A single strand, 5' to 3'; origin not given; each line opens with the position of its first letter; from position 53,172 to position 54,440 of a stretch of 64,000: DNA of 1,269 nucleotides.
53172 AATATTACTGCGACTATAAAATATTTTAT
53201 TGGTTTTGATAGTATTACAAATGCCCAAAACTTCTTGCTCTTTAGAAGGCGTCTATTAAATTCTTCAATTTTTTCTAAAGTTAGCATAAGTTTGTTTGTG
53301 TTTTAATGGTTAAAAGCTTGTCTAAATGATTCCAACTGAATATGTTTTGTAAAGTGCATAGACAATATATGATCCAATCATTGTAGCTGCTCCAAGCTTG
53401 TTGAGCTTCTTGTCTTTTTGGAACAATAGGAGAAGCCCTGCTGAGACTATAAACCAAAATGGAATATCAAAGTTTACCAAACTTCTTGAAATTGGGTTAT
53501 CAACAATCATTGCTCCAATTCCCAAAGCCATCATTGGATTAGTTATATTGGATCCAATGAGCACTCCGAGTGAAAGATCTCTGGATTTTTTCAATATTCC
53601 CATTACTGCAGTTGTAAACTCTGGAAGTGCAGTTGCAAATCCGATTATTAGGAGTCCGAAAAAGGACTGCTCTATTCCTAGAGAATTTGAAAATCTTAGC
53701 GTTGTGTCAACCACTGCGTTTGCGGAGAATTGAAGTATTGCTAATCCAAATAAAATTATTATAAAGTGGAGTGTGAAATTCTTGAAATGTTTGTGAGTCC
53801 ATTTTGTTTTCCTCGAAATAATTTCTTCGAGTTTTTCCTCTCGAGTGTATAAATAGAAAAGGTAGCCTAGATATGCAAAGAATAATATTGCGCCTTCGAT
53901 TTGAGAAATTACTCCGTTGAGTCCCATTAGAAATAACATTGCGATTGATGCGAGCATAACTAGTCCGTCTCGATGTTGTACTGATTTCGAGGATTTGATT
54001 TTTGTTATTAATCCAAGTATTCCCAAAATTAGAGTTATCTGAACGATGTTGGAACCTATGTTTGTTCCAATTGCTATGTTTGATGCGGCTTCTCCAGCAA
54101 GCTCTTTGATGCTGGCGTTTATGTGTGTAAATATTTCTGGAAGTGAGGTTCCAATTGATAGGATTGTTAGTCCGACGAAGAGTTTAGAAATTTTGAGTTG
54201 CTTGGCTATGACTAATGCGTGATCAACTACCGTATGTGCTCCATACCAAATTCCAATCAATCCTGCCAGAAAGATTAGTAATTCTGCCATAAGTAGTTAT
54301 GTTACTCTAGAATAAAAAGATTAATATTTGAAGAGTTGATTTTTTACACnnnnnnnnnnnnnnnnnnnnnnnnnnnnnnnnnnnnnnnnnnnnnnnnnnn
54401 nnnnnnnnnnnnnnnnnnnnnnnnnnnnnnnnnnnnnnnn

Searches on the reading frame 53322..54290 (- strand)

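Call 87: search_protein_families(library=pfam, proteins=[window:53322-54290:-], max_evalue=0.001)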
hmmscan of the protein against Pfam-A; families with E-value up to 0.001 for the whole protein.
window:53322-54290:- (322 aa): 1 family
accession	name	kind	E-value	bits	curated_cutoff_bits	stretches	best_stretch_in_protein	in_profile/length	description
PF01699.29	Na_Ca_ex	-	1.2e-50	171.8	24.9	2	4-148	3-150/151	Sodium/calcium exchanger protein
